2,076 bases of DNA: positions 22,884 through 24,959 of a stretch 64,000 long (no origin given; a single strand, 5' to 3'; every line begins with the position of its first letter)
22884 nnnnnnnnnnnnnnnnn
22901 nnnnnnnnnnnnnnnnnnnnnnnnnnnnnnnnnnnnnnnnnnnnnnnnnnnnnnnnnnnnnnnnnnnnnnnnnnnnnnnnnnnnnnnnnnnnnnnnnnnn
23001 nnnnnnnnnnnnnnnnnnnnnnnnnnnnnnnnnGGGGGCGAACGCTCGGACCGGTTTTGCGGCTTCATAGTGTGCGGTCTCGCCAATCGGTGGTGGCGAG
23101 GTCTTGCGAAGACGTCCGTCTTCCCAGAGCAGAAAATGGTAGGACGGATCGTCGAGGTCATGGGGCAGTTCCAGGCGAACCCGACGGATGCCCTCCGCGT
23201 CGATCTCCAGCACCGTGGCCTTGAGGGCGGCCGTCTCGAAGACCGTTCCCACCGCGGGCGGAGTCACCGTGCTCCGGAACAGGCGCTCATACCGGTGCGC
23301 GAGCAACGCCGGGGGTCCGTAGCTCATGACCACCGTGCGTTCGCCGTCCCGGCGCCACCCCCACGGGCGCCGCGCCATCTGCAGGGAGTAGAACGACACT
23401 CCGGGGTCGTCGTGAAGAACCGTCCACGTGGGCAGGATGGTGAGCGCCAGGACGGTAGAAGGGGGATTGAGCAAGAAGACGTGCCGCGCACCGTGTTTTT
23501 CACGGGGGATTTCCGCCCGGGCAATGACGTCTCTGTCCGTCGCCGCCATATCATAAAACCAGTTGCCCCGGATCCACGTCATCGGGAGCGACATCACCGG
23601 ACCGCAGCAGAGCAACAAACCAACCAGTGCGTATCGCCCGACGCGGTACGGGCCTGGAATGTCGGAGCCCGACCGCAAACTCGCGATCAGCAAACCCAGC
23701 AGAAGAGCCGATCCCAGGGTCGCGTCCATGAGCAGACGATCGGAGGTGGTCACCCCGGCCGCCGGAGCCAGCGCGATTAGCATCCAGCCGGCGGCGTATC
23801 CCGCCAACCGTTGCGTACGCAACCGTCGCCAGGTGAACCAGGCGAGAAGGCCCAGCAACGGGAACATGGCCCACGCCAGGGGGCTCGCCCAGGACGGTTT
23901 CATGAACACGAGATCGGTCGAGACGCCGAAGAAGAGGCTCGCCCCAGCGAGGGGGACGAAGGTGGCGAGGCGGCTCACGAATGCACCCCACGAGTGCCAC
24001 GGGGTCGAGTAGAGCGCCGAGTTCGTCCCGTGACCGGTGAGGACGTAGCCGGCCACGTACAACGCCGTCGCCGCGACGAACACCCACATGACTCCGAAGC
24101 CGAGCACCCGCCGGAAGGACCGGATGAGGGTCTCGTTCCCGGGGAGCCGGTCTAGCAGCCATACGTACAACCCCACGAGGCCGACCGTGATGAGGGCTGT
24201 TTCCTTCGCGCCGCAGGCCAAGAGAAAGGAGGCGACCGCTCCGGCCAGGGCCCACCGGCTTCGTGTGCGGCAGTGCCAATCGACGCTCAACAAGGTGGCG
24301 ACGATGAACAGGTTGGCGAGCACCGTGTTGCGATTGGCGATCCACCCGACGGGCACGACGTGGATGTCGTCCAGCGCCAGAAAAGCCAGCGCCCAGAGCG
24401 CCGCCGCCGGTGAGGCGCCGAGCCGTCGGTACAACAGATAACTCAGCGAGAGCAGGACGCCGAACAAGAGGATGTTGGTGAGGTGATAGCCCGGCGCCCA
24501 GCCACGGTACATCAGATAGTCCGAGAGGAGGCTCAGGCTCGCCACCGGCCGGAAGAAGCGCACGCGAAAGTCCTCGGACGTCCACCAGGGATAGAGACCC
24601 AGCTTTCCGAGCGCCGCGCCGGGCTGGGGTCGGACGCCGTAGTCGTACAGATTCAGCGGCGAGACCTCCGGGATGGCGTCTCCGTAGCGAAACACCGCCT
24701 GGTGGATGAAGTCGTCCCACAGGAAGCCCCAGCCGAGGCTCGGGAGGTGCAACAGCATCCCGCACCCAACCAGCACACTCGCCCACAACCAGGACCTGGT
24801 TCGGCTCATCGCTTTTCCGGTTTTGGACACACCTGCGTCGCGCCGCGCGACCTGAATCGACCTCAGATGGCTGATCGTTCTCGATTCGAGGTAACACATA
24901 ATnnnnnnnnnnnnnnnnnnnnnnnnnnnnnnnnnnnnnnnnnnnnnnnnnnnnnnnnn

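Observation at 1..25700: Candidate uncharacterised biosynthetic gene cluster for a sulfated, acylated (possibly glycosylated/prenylated) lipid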

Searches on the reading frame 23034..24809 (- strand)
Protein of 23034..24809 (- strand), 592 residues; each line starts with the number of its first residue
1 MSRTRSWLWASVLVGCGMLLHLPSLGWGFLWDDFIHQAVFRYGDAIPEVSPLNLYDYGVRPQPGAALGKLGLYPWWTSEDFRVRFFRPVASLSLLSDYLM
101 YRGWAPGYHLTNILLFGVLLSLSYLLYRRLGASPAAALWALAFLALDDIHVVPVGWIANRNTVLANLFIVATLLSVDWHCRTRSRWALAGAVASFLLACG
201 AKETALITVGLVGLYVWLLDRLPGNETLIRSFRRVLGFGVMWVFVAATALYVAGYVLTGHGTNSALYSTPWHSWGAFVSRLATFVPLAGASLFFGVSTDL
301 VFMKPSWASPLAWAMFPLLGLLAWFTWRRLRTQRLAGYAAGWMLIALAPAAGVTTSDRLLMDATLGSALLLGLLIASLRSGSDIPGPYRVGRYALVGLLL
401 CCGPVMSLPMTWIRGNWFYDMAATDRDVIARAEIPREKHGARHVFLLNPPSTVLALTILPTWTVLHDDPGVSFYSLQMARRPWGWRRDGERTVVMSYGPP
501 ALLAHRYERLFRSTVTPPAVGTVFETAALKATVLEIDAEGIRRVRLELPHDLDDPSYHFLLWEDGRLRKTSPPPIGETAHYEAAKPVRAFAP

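Call 22: search_protein_families(library=ncbifam, proteins=[window:23034-24809:-], max_evalue=0.001)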
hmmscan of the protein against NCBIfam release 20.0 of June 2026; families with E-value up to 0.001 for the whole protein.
seq(592 aa): 0 families

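Call 31: search_solved_structures(query=window:23034-24809:-, max_evalue=10)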
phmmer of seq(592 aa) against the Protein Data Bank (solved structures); distinct sequences matched with E-value up to 10: 0.
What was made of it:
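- Tried and rejected: Sequence search of the GT-C against the PDB: nothing (call 31).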

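Call 32: find_homologous_proteins(query=window:23034-24809:-)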
Query seq(592 aa) (592 aa): 112 proteins with E <= 0.001 among 8000 candidates.
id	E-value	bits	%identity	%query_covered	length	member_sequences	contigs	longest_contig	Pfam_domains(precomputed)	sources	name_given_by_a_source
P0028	0.0e+0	1351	100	100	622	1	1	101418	-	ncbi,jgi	jgi:hypothetical protein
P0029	0.0e+0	1108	82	100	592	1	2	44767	-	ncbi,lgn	-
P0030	0.0e+0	1089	80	100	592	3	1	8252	-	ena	-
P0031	0.0e+0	1030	76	100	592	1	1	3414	-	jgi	-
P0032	2.6e-288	976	72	100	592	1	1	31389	-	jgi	jgi:hypothetical protein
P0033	4.0e-263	893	70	100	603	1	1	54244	-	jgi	jgi:hypothetical protein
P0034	1.5e-256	871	68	97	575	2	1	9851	-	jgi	jgi:hypothetical protein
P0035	2.9e-241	821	63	99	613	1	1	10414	-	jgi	jgi:hypothetical protein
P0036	2.2e-238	811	63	100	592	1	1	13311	-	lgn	-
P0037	2.2e-188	646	62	84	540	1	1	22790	-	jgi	jgi:hypothetical protein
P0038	3.2e-183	629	52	97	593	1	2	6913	-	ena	-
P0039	7.9e-183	628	53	97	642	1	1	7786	-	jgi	jgi:hypothetical protein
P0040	5.0e-173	595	49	98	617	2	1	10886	-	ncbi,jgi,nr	ncbi:MAG: hypothetical protein JRI34_00465 [Deltaproteobacteria bacterium]|nr:hypothetical protein [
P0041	1.6e-168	580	50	97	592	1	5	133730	-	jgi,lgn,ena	-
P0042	6.7e-166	572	48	98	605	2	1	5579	-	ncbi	-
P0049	2.9e-147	510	44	97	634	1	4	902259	-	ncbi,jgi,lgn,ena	-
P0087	1.4e-116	409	39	98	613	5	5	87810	PF13231.13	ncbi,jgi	-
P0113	3.0e-27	114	28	98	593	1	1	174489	-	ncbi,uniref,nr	ncbi:hypothetical protein [Polyangium sp. 6x1]|uniref:hypothetical protein n=1 Tax=Polyangium sp. 6x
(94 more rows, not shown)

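Call 35: find_encoding_contigs(protein=P0028, flank=10000, max_places=3)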
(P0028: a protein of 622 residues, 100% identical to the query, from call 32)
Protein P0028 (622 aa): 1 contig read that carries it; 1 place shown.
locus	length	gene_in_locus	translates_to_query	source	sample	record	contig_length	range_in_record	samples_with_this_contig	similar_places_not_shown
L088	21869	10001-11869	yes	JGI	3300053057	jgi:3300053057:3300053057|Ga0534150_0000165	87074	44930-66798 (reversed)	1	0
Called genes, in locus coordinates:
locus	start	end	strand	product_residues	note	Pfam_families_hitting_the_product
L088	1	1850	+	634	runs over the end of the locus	PF01541:GIY-YIG (weak), PF27096:UvrC_M, PF22920:UvrC_RNaseH, PF08459:UvrC_RNaseH_dom, PF12826:HHH_2 (faint), PF14520:HHH_5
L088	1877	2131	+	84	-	-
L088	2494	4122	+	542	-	PF02321:OEP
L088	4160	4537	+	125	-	PF13490:zf-HC2 (weak)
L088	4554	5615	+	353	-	PF10502:Peptidase_S26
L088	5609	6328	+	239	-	PF00005:ABC_tran, PF02463:SMC_N (faint), PF13304:AAA_21 (faint)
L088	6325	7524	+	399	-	PF12704:MacB_PCD, PF02687:FtsX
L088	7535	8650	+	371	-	PF25917:BSH_RND, PF25994:HH_AprE, PF25954:Beta-barrel_RND_2 (weak), PF25975:CzcB_C (faint), PF25989:YknX_C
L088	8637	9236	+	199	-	PF07638:Sigma70_ECF (faint), PF04542:Sigma70_r2, PF08281:Sigma70_r4_2, PF04545:Sigma70_r4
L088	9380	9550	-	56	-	PF02371:Transposase_20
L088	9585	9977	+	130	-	PF01610:DDE_Tnp_ISL3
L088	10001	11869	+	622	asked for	-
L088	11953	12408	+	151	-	PF13683:rve_3 (faint)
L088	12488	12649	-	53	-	-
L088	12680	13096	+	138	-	PF09335:VTT_dom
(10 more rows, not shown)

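Call 36: find_encoding_contigs(protein=P0029, flank=10000, max_places=2)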
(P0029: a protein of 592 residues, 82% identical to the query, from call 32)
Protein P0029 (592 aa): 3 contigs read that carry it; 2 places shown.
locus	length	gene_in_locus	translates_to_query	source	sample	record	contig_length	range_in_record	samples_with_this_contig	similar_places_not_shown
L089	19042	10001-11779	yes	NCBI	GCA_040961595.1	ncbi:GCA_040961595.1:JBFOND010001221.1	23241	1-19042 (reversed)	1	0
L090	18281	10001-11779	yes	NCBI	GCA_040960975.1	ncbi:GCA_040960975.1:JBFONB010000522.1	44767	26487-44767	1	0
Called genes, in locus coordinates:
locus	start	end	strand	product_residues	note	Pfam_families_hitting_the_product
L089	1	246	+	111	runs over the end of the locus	PF00857:Isochorismatase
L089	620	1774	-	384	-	PF00107:ADH_zinc_N (faint)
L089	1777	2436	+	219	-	-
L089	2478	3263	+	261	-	-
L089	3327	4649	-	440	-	PF00685:Sulfotransfer_1, PF13469:Sulfotransfer_3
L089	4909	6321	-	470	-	-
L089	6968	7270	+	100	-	-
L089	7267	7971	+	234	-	PF00106:adh_short, PF01370:Epimerase (weak), PF08659:KR (faint), PF13561:adh_short_C2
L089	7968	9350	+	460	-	PF00501:AMP-binding, PF13193:AMP-binding_C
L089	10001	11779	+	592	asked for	-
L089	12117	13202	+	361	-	PF00685:Sulfotransfer_1, PF13469:Sulfotransfer_3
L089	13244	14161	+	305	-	PF00106:adh_short, PF08659:KR, PF13561:adh_short_C2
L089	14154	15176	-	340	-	PF00685:Sulfotransfer_1 (faint), PF13469:Sulfotransfer_3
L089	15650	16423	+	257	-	PF00459:Inositol_P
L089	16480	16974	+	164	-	-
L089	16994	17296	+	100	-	-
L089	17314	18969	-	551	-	-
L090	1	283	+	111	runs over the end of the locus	PF00857:Isochorismatase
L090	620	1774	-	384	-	PF00107:ADH_zinc_N (faint)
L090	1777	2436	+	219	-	-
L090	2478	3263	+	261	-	-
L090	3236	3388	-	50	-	-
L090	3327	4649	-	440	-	PF00685:Sulfotransfer_1, PF13469:Sulfotransfer_3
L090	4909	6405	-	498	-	-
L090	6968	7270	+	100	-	-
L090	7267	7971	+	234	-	PF00106:adh_short, PF01370:Epimerase (weak), PF08659:KR (faint), PF13561:adh_short_C2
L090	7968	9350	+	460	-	PF00501:AMP-binding, PF13193:AMP-binding_C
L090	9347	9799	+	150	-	-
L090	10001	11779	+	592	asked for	-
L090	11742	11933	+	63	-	-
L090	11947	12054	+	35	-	-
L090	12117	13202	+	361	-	PF00685:Sulfotransfer_1, PF13469:Sulfotransfer_3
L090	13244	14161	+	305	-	PF00106:adh_short, PF08659:KR, PF13561:adh_short_C2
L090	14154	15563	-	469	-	PF00685:Sulfotransfer_1 (faint), PF13469:Sulfotransfer_3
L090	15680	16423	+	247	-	PF00459:Inositol_P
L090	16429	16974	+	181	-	-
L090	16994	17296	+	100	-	-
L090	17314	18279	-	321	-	?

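Call 41: predict_structure(alignment_id=A2)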
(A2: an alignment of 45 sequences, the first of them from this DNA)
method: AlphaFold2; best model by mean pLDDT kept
length: 592 residues; sequences in the alignment: 45
mean_pLDDT: 92.8   pTM: 0.92
mean pLDDT of the five models: 92.8, 92.6, 92.6, 92.0, 91.6
residues with pLDDT >= 90: 479; 70-90: 95; 50-70: 16; < 50: 2
segments of 3 or more residues with pLDDT < 50: none
pLDDT, mean of each block of 10 residues (from residue 1): 75 98 97 96 90 92 84 92 95 98 98 99 98 97 97 96 98 98 97 98 96 94 79 91 97 95 81 79 93 92 88 95 95 96 94 86 98 93 72 92 94 93 96 84 93 94 94 94 97 97 92 93 94 95 97 95 95 97 88 65
secondary structure, 60 per line:
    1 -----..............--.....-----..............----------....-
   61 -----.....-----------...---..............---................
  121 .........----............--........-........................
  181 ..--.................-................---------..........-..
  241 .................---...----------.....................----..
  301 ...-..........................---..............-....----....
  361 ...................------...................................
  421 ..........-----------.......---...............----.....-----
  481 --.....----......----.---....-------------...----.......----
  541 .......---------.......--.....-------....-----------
elements in order: H6-19 H22-26 H32-45 E56-59 H66-70 E82-84 H88-101 H105-129 H134-145 H148-155 H157-182 H185-201 H203-218 H228-237 H239-257 E261-263 H274-294 H299-303 H305-330 H334-347 H349-352 H357-379 H386-430 E442-448 H452-466 E471-475 E483-487 E492-497 H506-509 E523-525 E530-536 E541-547 E557-563 E566-570 E578-581

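Call 43: fold_search(model_id=the predicted structure, library=pdb)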
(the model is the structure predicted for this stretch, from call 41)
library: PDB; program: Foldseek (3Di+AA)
matches with E <= 10: 390; with E <= 0.001: 21
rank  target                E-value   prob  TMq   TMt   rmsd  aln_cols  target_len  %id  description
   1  7oci_F                1.5e-05  1.00  0.40  0.38  12.3       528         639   11  Cryo-EM structure of yeast Ost6p containing oligosaccharyltransferase complex (released 2022-02-16)
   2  6ftg_5                2.8e-05  1.00  0.42  0.40  13.2       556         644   12  Subtomogram average of OST-containing ribosome-translocon complexes from canine rough microsomal membranes (released 2018-03-21)
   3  8b6l_I                3.4e-05  1.00  0.43  0.38  14.0       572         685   12  Subtomogram average of the human Sec61-TRAP-OSTA-translocon (released 2022-12-07)
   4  5gmy_A                4.4e-05  1.00  0.41  0.31  13.1       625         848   11  Crystal structure of the Archaeoglobus fulgidus oligosaccharyltransferase (O29867_ARCFU) tethered with an acceptor pep (released 2017-02-01)
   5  3wak                  4.6e-05  1.00  0.38  0.28  13.2       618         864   10  Crystal structure of the Archaeoglobus fulgidus oligosaccharyltransferase (O29867_ARCFU) in the apo form (released 2013-10-30)
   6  6s7t_A                5.1e-05  1.00  0.44  0.38  15.6       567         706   13  Cryo-EM structure of human oligosaccharyltransferase complex OST-B (released 2019-12-18)
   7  8age_A                5.5e-05  1.00  0.40  0.37  12.2       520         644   12  Structure of yeast oligosaccharylransferase complex with acceptor peptide bound (released 2022-12-07)
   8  5f15                  7.5e-05  1.00  0.38  0.41  13.6       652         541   15  Crystal Structure of ArnT from Cupriavidus metallidurans bound to Undecaprenyl phosphate (released 2016-02-17)
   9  6gxc_A                8.2e-05  1.00  0.40  0.35  10.7       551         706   11  Bacterial oligosaccharyltransferase PglB in complex with an inhibitory peptide and a reactive lipid-linked oligosaccha (released 2018-11-14)
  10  9n9j_I                1.1e-04  1.00  0.45  0.39  14.6       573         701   13  Structure of a GRP94 folding intermediate engaged with a CCDC134- and FKBP11-bound secretory translocon (released 2025-11-19)
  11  8pn9_A                1.2e-04  1.00  0.44  0.40  12.6       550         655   12  Structure of human oligosaccharyltransferase OST-A complex bound to NGI-1 (released 2024-05-08)
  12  5ogl_A                1.9e-04  1.00  0.40  0.35  10.8       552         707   10  Structure of bacterial oligosaccharyltransferase PglB in complex with an acceptor peptide and an lipid-linked oligosac (released 2017-10-25)
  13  8agb_A                2.5e-04  1.00  0.40  0.37  12.3       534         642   11  Structure of yeast oligosaccharylransferase complex with lipid-linked oligosaccharide bound (released 2022-12-07)
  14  8agc_A                3.4e-04  1.00  0.41  0.36  13.5       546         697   12  Structure of yeast oligosaccharylransferase complex with lipid-linked oligosaccharide and non-acceptor peptide bound (released 2022-12-07)
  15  6c26_A                4.1e-04  1.00  0.40  0.37  12.7       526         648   13  The Cryo-EM structure of a eukaryotic oligosaccharyl transferase complex (released 2018-01-31)
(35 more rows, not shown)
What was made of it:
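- On GT-C glycosyltransferases: The 21 matches with E<=0.001 are all GT-C enzymes (STT3, AglB, PglB, ArnT, AftA, DPY19, Pmt4), at TM about 0.4 (calls 41, 43).
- Closest known: Mycobacterial decaprenyl-phosphate-ribose/arabinose route with GT-C arabinosyltransferases. Same: A GT-C-fold protein lies in the same cluster, with AftA and Emb among its fold matches (call 43).
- Checked: GT-C-fold protein, 23031-24809(-) (calls 41, 43).
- GT-C fold with ArnT, PglB and AftA among the matches (call 43).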

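Call 44: find_encoding_contigs(protein=P0033, flank=10000, max_places=1)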
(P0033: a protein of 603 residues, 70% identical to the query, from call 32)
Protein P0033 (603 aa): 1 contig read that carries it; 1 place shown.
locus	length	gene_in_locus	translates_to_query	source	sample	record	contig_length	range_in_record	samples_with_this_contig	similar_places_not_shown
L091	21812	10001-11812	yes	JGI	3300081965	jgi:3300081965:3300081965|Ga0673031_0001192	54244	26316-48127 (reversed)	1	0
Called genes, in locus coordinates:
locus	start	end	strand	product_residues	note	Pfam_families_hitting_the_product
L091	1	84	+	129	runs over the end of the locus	PF04343:DUF488, PF22751:DUF488-N3a, PF22752:DUF488-N3i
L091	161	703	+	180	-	PF03473:MOSC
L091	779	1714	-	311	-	PF13714:PEP_mutase, PF00463:ICL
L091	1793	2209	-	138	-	PF00034:Cytochrom_C (weak)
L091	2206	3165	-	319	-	PF08450:SGL (faint), PF24684:Vgb_lyase, PF20067:SSL_N (faint), PF21959:DUF6923 (faint), PF24684:Vgb_lyase (weak)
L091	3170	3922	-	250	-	PF00106:adh_short, PF08659:KR, PF13561:adh_short_C2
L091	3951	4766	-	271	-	PF12146:Hydrolase_4, PF00561:Abhydrolase_1, PF12697:Abhydrolase_6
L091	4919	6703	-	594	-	PF02543:Carbam_trans_N, PF16861:Carbam_trans_C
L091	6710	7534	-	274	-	-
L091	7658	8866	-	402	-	PF00685:Sulfotransfer_1, PF13469:Sulfotransfer_3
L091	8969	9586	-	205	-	PF05019:Coq4 (faint)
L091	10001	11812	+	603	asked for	-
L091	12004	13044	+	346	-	PF00685:Sulfotransfer_1 (faint), PF13469:Sulfotransfer_3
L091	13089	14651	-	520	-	PF00496:SBP_bac_5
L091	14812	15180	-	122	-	-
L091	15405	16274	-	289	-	PF00892:EamA, PF03151:TPT (faint), PF00892:EamA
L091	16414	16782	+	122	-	PF09585:Lin0512_fam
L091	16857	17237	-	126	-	PF01152:Bac_globin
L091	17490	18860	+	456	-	PF01663:Phosphodiest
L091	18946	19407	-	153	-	PF08020:DUF1706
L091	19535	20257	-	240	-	PF00561:Abhydrolase_1, PF12146:Hydrolase_4 (weak), PF12697:Abhydrolase_6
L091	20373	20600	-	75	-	PF24696:UGSC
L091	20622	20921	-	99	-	PF24696:UGSC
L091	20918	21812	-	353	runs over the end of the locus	-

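Call 45: find_encoding_contigs(protein=P0041, flank=10000, max_places=1)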
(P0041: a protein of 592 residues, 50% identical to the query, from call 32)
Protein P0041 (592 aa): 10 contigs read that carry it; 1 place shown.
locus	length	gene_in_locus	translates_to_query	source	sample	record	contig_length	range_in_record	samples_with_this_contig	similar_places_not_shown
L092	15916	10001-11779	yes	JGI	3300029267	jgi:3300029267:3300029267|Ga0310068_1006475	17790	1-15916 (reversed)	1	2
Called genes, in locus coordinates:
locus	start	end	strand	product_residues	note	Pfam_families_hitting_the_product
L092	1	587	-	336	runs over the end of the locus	PF03116:NQR2_RnfD_RnfE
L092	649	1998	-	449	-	PF13375:RnfC_N, PF01512:Complex1_51K, PF10531:SLBB, PF13183:Fer4_8 (faint)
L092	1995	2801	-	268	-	PF12838:Fer4_7 (faint), PF04060:FeS, PF13187:Fer4_9 (weak), PF13237:Fer4_10 (weak), PF14697:Fer4_21 (weak), PF00037:Fer4 (weak)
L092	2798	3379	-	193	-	PF02508:Rnf-Nqr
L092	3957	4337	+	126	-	PF01258:zf-dskA_traR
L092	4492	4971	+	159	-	PF01252:Peptidase_A8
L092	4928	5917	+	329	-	PF01715:IPPT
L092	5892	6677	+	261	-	PF20582:UPF0758_N, PF04002:RadC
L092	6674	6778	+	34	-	-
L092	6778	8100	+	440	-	-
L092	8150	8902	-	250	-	-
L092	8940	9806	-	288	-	PF00106:adh_short, PF01370:Epimerase (faint), PF08659:KR, PF13561:adh_short_C2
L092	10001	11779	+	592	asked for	-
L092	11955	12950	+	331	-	PF13469:Sulfotransfer_3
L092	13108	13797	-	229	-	PF09335:VTT_dom (weak)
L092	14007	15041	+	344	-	PF01636:APH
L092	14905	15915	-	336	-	?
